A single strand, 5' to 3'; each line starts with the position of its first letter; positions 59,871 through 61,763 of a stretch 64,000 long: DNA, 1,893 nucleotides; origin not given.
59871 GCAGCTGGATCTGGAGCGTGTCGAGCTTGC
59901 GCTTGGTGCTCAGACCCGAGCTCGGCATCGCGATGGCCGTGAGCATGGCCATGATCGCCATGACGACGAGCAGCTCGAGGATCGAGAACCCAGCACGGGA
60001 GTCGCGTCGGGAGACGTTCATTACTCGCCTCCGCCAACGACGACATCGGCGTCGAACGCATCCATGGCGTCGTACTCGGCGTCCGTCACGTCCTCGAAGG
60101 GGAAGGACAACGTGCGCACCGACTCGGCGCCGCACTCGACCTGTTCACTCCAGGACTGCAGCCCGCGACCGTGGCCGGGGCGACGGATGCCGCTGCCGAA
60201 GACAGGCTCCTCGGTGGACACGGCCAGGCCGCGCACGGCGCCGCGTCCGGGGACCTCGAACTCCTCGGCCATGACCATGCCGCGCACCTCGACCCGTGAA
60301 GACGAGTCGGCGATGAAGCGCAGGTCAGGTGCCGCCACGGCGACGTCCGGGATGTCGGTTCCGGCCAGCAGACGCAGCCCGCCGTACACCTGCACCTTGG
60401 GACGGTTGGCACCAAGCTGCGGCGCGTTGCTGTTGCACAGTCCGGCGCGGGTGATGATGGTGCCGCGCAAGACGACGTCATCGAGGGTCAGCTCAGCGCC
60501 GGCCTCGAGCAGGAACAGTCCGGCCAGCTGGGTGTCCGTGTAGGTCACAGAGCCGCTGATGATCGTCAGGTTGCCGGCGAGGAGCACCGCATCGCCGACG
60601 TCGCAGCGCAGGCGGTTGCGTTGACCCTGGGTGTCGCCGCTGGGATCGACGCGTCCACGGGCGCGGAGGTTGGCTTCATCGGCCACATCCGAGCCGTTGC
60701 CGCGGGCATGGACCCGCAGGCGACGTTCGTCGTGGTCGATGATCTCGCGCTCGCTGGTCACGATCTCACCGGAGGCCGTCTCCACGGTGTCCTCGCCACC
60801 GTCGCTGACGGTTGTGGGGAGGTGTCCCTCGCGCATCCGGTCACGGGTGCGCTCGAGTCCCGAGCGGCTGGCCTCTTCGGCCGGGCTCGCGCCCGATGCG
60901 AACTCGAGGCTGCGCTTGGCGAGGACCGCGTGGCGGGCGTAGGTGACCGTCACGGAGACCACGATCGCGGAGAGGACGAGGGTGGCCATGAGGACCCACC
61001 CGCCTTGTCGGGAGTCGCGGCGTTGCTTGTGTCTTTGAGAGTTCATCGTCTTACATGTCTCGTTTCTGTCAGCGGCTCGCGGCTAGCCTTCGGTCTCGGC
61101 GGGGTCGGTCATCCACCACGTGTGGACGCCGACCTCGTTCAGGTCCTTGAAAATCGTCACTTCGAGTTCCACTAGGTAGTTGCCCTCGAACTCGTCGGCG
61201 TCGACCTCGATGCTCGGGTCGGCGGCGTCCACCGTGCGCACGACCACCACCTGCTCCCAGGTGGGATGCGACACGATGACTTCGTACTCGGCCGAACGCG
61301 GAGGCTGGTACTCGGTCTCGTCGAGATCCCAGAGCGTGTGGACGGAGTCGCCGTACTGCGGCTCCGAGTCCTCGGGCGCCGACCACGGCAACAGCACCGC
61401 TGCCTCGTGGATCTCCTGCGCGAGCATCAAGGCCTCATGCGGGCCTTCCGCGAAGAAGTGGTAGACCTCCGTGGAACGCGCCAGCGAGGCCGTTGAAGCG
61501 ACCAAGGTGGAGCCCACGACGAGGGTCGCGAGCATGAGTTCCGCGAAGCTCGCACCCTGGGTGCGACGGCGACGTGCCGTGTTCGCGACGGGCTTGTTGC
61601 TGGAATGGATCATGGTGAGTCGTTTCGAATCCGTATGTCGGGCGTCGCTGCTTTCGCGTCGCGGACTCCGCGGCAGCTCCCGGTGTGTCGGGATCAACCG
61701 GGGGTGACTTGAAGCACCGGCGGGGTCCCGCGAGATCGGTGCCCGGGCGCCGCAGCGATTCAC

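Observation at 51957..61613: Split-locus architecture: machinery operon with only the third minor set, major pseudopilins 20-30 kb away, no peptidase or retraction ATPase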

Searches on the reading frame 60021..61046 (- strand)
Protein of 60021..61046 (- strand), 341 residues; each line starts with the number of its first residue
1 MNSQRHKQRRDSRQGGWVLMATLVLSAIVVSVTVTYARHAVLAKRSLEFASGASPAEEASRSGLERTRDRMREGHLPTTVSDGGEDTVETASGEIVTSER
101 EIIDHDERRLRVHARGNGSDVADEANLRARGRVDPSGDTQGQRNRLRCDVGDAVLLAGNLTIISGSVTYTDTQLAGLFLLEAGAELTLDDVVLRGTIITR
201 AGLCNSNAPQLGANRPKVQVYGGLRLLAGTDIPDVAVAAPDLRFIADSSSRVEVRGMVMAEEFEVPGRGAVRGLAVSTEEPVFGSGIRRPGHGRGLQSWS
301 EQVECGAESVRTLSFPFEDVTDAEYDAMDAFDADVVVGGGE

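Call 4: search_protein_families(library=pfam, proteins=[window:60021-61046:-], max_evalue=0.1)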
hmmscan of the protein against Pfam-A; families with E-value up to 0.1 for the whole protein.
window:60021-61046:- (341 aa): 0 families

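Call 13: search_protein_families(library=ncbifam, proteins=[window:60021-60989:-], max_evalue=0.01)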
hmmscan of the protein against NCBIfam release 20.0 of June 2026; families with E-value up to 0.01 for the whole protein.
window:60021-60989:- (322 aa): 0 families

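Call 28: search_solved_structures(query=A1, max_evalue=10)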
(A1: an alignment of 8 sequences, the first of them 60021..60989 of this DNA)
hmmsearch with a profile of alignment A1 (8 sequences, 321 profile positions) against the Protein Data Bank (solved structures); distinct sequences matched with E-value up to 10: 0.

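Call 36: search_protein_representatives(protein=window:60021-61046:-)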
Query: 341 residues. Proteins with E-value up to 0.001 (for the whole library): 96; up to 1e-10: 70; up to 1e-30: 11. The best 96 are listed.
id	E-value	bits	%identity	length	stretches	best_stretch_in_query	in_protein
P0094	6.3e-125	433.2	64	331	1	7-334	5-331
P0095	8.8e-92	324.3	61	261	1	71-332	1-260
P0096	1.2e-89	317.3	50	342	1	13-328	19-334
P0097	2.5e-89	316.3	50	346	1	9-333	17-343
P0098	6.0e-82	292.0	46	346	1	12-333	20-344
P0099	4.7e-72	259.5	48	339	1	3-332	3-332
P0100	1.2e-71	258.2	43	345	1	10-332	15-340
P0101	1.4e-66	241.6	41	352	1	13-335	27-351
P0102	8.8e-63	229.0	40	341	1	5-333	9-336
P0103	5.6e-59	216.6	41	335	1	6-324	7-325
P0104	2.3e-40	155.4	75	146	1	240-334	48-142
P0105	5.8e-29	117.9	53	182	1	13-133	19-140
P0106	1.2e-28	116.8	42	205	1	5-162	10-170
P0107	2.7e-27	112.4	35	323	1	13-325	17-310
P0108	3.0e-27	112.3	29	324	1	7-336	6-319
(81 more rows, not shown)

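Call 38: find_homologous_proteins(query=window:60021-61046:-, max_evalue=0.001)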
Query window:60021-61046:- (341 aa): 82 proteins with E <= 0.001 among 8000 candidates.
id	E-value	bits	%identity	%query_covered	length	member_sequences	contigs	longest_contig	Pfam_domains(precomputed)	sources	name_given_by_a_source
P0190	3.5e-202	689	100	94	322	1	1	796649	-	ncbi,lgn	-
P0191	1.9e-168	578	80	97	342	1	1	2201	-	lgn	-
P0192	2.1e-127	443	64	97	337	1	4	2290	-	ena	-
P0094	2.0e-124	433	63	98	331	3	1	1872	-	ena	-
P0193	5.3e-112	392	55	98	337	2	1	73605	-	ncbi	-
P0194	3.3e-109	383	58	94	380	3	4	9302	-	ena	-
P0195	4.1e-107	376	57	96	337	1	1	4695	-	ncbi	-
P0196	9.2e-107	375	57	94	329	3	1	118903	-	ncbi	ncbi:MAG: hypothetical protein ACYTG2_02170 [Planctomycetota bacterium]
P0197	1.5e-106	375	58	94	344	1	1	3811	-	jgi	jgi:hypothetical protein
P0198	4.5e-106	373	54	96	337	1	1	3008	-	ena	-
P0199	2.8e-105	370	55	94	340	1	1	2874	-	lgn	-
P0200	1.5e-104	368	54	94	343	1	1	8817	-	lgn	-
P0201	6.2e-103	363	52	97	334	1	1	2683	-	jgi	jgi:hypothetical protein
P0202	6.9e-103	362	55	96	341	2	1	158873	-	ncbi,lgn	-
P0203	1.6e-102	361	53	96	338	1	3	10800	-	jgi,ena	-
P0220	2.2e-97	344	50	96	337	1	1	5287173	-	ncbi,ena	-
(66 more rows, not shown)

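Call 39: find_encoding_contigs(protein=P0220, flank=10000, max_places=2)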
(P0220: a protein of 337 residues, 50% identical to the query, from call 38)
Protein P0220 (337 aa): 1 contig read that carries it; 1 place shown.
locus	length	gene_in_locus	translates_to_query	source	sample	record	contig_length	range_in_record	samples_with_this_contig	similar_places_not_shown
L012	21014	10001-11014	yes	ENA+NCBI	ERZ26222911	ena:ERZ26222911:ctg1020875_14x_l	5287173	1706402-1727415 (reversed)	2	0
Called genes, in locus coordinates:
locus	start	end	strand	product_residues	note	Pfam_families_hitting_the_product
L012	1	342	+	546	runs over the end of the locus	-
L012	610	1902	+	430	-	PF02812:ELFV_dehydrog_N, PF00208:ELFV_dehydrog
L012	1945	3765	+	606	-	PF00009:GTP_EFTU, PF22042:EF-G_D2, PF03144:GTP_EFTU_D2, PF00679:EFG_C, PF21018:BipA_C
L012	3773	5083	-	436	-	PF04055:Radical_SAM, PF13186:SPASM (weak)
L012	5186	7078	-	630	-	PF13243:SQHop_cyclase_C (faint)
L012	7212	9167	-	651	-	PF13646:HEAT_2 (weak), PF02985:HEAT (faint), PF03130:HEAT_PBS (faint), PF13646:HEAT_2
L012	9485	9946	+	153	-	-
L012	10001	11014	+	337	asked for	-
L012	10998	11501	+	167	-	PF07963:N_methyl (weak)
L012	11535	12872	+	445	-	-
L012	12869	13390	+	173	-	-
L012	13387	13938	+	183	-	-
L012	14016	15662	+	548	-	PF00263:Secretin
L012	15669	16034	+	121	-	PF13466:STAS_2 (weak)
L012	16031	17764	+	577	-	PF05157:MshEN, PF00437:T2SSE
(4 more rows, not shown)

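Call 49: predict_structure(alignment_id=A4)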
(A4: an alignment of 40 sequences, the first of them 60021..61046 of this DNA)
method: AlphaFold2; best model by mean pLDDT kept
length: 341 residues; sequences in the alignment: 40
mean_pLDDT: 86.6   pTM: 0.75
mean pLDDT of the five models: 86.6, 85.2, 84.7, 83.4, 83.3
residues with pLDDT >= 90: 212; 70-90: 80; 50-70: 42; < 50: 7
segments of 3 or more residues with pLDDT < 50: 1-3, 339-341
pLDDT, mean of each block of 10 residues (from residue 1): 49 66 86 78 55 76 93 92 92 92 94 84 85 88 93 92 98 97 98 97 94 95 95 95 97 96 96 93 89 78 94 82 79 61 36
secondary structure, 60 per line:
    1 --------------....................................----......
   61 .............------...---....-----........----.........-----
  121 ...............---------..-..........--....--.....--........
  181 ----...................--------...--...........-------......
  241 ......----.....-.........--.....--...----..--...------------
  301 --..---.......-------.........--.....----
elements in order: H15-50 H55-73 E86-89 E95-102 E107-115 E124-135 H148-157 E160-163 E166-170 E173-180 E185-199 H200-203 E217-227 E235-246 E251-255 E257-265 E268-272 E275-277 E286-288 E308-314 H322-330 H333-337

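Call 53: fold_search(model_id=the predicted structure, library=pdb)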
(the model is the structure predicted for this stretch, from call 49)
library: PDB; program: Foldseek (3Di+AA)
matches with E <= 10: 264; with E <= 0.001: 0
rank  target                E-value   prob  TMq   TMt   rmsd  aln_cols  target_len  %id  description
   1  6qvi_B                1.3e-01  0.16  0.18  0.13  17.2       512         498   10  Crystal structure of competence-associated pilin ComZ from Thermus thermophilus (released 2019-05-29)
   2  4nu2                  2.3e-01  0.66  0.19  0.28   7.3       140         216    9  Crystal structure of an ice-binding protein (FfIBP) from the Antarctic bacterium, Flavobacterium frigoris PS1 (released 2014-04-16)
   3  5yu0_A                2.8e-01  0.08  0.12  0.12  22.2       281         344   14  Structural basis for recognition of L-lysine, L-ornithine, and L-2,4-diamino butyric acid by lysine cyclodeaminase (released 2018-05-02)
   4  5gzi_A                2.9e-01  0.12  0.12  0.12  21.1       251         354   12  Cyclodeaminase_PA (released 2018-01-17)
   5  4nuh                  3.4e-01  0.69  0.21  0.31   9.5       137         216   12  Crystal structure of mLeIBP, a capping head region swapped mutant of ice-binding protein (released 2014-04-16)
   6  5gzi_B                3.4e-01  0.10  0.12  0.12  20.9       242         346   13  Cyclodeaminase_PA (released 2018-01-17)
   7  5gzl_A                3.6e-01  0.09  0.12  0.11  21.9       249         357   12  Cyclodeaminase_PA (released 2018-01-17)
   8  7ehk                  4.0e-01  0.54  0.20  0.30   9.2       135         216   10  Crystal structure of C107S mutant of FfIBP (released 2022-03-02)
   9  6qvi_C                4.2e-01  0.06  0.14  0.11  17.1       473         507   10  Crystal structure of competence-associated pilin ComZ from Thermus thermophilus (released 2019-05-29)
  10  9lhs                  4.4e-01  0.38  0.18  0.26  14.9       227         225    7  Crystal structure of an ice-binding protein from Candidatus Cryosericum odellii (released 2025-09-03)
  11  5uyt_B                5.4e-01  0.15  0.16  0.13  14.8       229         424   13  Crystal structure of ice binding protein from an Antarctic bacterium Flavobacteriaceae (released 2017-10-25)
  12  5gzj_B                5.4e-01  0.09  0.12  0.12  21.2       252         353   13  Cyclodeaminase_PA (released 2018-01-17)
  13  5gzl_B                5.7e-01  0.06  0.12  0.12  21.9       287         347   12  Cyclodeaminase_PA (released 2018-01-17)
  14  5gzj_A                6.0e-01  0.08  0.12  0.12  21.2       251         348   13  Cyclodeaminase_PA (released 2018-01-17)
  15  3uyv_A                6.3e-01  0.57  0.25  0.34   8.5       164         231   10  Crystal structure of a glycosylated ice-binding protein (LeIBP) from Arctic yeast (released 2012-02-29)
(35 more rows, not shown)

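Call 80: search_protein_families(library=pfam, alignment_id=A4, max_evalue=1)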
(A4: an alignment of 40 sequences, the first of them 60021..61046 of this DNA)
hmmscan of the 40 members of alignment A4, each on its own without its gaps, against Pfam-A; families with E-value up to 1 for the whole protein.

A. member 1, window:60021-61046:- (341 aa): 0 families

B. families by the number of members that match (of 40 scanned): 16 families
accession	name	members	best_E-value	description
PF02924.19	HDPD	5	0.083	Bacteriophage lambda head decoration protein D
PF03658.20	Ub-RnfH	2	0.02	RnfH family Ubiquitin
PF00784.22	MyTH4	2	0.082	MyTH4 domain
PF23928.1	DUF7266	1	0.045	Family of unknown function (DUF7266)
PF06462.18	Hyd_WA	1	0.081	Propeller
PF20204.3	DUF6566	1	0.11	Domain of unknown function (DUF6566)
PF24334.1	DUF7502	1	0.13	Family of unknown function (DUF7502)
PF02905.19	EBV-NA1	1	0.13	Epstein Barr virus nuclear antigen-1, DNA-binding domain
PF08577.16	PI31_Prot_C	1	0.14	PI31 proteasome regulator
PF20059.4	DUF6458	1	0.14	Domain of unknown function (DUF6458)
PF00547.23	Urease_gamma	1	0.16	Urease, gamma subunit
PF19448.4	DUF5986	1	0.19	Family of unknown function (DUF5986)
PF03241.18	HpaB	1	0.23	4-hydroxyphenylacetate 3-hydroxylase C terminal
PF11268.13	DUF3071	1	0.34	Protein of unknown function (DUF3071)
PF22513.2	FitA-like_RHH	1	0.54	Antitoxin FitA-like, ribbon-helix-helix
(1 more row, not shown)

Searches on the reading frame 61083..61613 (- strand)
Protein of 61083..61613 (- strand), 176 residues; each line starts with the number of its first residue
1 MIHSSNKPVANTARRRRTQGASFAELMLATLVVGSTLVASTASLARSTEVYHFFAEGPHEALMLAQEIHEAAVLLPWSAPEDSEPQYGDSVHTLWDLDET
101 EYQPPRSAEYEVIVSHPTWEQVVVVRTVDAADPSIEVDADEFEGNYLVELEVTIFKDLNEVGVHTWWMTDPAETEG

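Call 13: search_protein_families(library=ncbifam, proteins=[window:61083-61613:-], max_evalue=0.01)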
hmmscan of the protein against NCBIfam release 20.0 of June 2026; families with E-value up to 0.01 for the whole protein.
window:61083-61613:- (176 aa): 0 families
